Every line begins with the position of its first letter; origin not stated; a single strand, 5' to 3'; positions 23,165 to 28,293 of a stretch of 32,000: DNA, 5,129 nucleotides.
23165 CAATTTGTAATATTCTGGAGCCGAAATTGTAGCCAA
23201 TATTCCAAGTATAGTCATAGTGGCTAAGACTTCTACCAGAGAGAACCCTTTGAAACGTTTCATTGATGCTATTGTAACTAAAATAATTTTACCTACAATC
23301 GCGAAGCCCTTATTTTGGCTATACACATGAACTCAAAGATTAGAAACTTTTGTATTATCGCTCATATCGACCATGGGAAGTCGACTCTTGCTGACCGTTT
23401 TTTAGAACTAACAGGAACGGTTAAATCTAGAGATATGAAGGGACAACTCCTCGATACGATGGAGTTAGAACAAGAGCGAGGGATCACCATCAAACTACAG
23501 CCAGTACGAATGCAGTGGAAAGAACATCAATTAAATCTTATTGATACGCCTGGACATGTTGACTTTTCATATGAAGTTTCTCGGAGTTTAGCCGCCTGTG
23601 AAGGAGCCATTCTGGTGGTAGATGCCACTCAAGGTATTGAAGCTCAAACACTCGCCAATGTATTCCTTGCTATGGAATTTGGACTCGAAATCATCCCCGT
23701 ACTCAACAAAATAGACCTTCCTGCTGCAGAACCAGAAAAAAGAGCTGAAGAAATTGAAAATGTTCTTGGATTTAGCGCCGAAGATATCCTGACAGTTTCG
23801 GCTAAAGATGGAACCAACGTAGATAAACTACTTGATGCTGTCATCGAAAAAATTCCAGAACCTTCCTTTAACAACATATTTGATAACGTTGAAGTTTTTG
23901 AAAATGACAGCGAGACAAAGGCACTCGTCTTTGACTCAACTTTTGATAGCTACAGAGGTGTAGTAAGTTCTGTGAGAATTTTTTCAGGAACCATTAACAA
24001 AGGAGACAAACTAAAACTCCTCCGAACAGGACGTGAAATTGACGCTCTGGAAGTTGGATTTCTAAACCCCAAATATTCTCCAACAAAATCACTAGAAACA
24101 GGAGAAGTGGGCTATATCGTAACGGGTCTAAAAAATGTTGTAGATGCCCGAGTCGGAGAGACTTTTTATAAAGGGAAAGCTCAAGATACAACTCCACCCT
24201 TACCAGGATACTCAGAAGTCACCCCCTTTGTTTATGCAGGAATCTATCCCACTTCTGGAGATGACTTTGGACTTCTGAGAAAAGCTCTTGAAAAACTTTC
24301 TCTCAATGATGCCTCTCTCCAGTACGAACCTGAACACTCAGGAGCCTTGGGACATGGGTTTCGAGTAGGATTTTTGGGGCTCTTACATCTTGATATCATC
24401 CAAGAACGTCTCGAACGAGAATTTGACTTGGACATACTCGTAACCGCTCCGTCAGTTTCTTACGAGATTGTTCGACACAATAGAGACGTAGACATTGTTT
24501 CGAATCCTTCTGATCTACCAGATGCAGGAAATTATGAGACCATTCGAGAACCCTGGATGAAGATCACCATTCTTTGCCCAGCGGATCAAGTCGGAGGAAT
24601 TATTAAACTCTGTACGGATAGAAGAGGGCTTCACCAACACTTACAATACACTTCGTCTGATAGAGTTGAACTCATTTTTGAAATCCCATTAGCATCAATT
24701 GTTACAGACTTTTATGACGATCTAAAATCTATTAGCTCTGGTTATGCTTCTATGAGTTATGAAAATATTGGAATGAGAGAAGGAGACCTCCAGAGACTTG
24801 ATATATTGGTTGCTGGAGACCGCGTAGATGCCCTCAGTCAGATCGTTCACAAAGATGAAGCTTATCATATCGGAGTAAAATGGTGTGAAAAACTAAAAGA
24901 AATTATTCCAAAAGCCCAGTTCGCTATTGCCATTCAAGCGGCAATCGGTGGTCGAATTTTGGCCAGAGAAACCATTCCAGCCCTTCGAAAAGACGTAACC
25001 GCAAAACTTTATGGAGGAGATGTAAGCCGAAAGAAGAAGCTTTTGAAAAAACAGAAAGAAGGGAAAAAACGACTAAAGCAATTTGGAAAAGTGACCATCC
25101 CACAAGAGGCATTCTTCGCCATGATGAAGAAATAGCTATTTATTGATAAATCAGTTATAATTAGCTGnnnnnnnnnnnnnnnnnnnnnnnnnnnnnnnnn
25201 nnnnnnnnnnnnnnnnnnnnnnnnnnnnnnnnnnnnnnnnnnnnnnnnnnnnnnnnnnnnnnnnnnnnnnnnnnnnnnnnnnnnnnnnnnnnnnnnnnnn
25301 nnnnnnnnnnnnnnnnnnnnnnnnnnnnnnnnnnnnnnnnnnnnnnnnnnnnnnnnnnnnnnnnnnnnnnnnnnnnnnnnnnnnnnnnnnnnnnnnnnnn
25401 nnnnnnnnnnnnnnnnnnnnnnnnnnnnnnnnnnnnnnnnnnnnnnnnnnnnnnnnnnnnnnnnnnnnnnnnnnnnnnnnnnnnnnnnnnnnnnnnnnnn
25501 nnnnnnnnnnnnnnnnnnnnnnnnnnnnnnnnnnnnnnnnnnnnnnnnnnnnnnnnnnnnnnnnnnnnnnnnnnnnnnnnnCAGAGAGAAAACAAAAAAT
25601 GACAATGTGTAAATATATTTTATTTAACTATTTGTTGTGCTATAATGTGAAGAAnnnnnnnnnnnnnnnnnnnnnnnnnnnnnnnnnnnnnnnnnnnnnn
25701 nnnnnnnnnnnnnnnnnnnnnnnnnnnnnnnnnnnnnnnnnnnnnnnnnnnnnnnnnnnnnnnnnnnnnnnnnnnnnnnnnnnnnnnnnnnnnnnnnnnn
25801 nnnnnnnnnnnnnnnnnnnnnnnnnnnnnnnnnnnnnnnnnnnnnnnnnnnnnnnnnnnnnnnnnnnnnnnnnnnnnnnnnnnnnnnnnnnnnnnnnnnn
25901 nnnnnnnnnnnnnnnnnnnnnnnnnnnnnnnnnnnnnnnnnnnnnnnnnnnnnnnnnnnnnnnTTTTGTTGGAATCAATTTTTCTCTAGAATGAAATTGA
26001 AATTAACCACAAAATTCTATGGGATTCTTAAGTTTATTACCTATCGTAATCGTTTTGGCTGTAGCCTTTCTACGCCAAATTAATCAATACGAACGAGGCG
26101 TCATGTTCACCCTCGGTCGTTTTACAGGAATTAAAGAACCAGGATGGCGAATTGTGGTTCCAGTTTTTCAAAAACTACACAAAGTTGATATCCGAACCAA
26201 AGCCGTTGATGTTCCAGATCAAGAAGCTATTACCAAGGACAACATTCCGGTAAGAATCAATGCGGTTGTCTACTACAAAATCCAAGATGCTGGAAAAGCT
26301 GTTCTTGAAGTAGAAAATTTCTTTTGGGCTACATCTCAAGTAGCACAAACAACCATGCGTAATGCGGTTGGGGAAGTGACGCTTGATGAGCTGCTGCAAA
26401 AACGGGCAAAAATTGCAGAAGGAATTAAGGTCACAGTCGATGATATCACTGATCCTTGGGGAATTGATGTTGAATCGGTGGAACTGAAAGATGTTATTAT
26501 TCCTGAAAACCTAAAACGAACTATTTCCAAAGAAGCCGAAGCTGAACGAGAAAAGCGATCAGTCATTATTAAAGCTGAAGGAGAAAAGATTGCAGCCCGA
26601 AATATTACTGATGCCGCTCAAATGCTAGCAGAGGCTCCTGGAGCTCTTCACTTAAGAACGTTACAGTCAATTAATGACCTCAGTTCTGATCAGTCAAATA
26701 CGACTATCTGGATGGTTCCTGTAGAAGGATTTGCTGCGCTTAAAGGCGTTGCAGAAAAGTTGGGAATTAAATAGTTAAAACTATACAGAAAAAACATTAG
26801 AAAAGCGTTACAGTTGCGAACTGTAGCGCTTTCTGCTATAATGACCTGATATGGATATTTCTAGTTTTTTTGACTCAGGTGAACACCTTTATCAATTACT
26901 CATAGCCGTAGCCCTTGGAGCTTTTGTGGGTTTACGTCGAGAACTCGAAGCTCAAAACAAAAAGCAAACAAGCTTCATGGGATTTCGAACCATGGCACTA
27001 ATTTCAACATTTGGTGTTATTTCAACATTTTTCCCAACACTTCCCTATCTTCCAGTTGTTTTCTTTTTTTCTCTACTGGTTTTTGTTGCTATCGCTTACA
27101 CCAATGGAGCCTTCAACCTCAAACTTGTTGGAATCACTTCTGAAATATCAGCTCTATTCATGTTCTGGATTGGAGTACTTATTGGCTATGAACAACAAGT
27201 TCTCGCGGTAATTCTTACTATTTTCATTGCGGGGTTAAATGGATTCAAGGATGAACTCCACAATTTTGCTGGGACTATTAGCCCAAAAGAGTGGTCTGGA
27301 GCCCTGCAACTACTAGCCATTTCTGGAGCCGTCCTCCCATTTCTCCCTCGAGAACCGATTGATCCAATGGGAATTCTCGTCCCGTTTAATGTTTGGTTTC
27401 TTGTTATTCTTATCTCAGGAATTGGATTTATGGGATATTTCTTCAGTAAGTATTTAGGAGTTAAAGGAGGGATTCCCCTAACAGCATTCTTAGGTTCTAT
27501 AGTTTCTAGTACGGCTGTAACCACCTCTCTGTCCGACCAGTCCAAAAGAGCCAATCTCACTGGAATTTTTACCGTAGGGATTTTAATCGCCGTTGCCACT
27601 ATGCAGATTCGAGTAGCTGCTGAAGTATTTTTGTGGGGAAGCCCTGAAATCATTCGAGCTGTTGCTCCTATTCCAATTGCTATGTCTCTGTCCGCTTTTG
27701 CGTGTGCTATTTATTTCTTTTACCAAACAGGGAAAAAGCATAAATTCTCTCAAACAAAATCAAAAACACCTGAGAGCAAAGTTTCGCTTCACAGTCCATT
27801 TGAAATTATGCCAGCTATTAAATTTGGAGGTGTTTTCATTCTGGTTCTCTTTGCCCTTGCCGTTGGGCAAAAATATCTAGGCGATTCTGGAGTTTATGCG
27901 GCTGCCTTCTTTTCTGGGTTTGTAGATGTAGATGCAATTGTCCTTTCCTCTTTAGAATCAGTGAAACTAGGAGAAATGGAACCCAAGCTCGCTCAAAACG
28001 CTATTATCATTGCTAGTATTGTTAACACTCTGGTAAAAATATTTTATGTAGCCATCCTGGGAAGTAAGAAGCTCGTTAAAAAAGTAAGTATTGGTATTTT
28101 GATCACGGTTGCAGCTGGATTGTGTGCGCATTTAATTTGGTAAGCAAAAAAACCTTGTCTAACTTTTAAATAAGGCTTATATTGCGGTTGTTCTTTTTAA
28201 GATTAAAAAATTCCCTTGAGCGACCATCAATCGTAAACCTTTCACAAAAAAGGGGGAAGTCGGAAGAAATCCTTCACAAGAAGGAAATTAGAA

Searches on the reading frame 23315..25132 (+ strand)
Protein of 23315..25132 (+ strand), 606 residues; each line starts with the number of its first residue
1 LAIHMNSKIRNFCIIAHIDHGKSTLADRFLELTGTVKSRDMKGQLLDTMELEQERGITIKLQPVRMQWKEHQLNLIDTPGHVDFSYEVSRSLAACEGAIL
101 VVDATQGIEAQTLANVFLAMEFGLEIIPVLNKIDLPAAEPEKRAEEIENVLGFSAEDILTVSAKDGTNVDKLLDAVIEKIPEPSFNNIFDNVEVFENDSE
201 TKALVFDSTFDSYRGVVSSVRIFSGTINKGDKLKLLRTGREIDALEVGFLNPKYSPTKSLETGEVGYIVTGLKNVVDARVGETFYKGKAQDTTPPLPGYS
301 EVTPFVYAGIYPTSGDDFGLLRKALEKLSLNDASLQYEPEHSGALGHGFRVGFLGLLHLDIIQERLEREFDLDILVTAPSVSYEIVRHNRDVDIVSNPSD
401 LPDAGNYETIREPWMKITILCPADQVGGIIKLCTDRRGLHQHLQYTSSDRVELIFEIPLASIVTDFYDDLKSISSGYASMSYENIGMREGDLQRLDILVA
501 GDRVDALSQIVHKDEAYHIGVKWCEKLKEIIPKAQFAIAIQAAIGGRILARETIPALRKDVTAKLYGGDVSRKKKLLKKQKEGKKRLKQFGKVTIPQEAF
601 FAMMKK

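Call 56: search_protein_families(library=pfam, proteins=[window:23315-25132:+], max_evalue=0.001)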
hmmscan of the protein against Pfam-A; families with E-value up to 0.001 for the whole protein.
window:23315-25132:+ (606 aa): 10 families
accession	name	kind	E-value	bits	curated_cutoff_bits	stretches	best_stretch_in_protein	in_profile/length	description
PF00009.33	GTP_EFTU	-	1.1e-58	198.4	26.5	1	8-181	2-187/188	Elongation factor Tu GTP binding domain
PF06421.17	LepA_C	-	3.1e-47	159.6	29.7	1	500-605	2-107/107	GTP-binding protein LepA C-terminus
PF00679.30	EFG_C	-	8.1e-20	71.1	27.9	1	410-496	2-87/89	Elongation factor G C-terminus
PF03144.31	GTP_EFTU_D2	-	7.8e-10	39.5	30.3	1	215-284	1-72/73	Elongation factor Tu domain 2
PF22042.2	EF-G_D2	-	3.4e-06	27.5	27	1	202-267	3-67/84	Elongation factor G domain 2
PF01926.29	MMR_HSR1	-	4.8e-06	27.1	21.9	1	19-132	9-113/113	50S ribosome-binding GTPase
PF14492.12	EFG_III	-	3.9e-05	24.1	27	1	304-376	4-73/75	Elongation Factor G, domain III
PF00071.28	Ras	-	0.00039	20.5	21.6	1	57-180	34-160/162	Ras family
PF02421.24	FeoB_N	-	0.00057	19.9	27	0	56-175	32-155/156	Ferrous iron transport protein B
PF10662.15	PduV-EutP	-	0.00086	19.6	21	0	66-174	31-139/143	Ethanolamine utilisation - propanediol utilisation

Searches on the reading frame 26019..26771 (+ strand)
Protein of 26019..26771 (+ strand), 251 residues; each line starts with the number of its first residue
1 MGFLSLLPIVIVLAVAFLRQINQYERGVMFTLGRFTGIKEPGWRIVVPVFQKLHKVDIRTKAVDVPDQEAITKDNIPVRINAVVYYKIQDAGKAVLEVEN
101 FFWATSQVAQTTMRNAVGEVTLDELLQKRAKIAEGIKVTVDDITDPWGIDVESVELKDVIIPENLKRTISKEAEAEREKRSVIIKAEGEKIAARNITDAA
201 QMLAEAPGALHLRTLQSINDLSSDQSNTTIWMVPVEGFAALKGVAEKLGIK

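Call 56: search_protein_families(library=pfam, proteins=[window:26019-26771:+], max_evalue=0.001)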
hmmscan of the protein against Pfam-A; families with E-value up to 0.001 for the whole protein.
window:26019-26771:+ (251 aa): 1 family
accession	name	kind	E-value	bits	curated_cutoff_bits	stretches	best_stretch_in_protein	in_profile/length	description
PF01145.31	Band_7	-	2.7e-40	138.7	23.6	1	20-190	2-176/176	SPFH domain / Band 7 family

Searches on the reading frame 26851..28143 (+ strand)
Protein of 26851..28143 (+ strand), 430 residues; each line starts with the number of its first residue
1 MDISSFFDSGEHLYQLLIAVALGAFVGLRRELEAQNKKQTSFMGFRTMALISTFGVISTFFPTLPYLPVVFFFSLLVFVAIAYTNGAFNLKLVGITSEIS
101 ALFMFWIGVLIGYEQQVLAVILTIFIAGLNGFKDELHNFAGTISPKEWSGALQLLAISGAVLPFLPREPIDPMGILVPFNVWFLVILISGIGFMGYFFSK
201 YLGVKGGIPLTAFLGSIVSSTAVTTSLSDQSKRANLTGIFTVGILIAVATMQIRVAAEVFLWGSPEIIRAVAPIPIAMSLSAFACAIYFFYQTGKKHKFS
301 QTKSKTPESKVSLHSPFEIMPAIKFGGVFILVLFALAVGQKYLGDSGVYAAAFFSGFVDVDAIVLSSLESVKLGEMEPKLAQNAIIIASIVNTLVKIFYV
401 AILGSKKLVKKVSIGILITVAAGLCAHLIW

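Call 41: find_encoding_contigs(protein=window:26851-28143:+, flank=10000, max_places=6)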
Protein window:26851-28143:+ (430 aa): no gene with exactly this product is on record in the collection.

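Call 56: search_protein_families(library=pfam, proteins=[window:26851-28140:+], max_evalue=0.001)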
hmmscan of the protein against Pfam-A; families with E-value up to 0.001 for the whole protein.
window:26851-28140:+ (430 aa): 2 families
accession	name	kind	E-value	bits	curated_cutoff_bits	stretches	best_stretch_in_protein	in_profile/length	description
PF13194.11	DUF4010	-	2e-56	191.4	30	1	186-404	1-210/210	Domain of unknown function (DUF4010)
PF02308.21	MgtC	-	1.4e-15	58.2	31.4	1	16-138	1-120/121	MgtC family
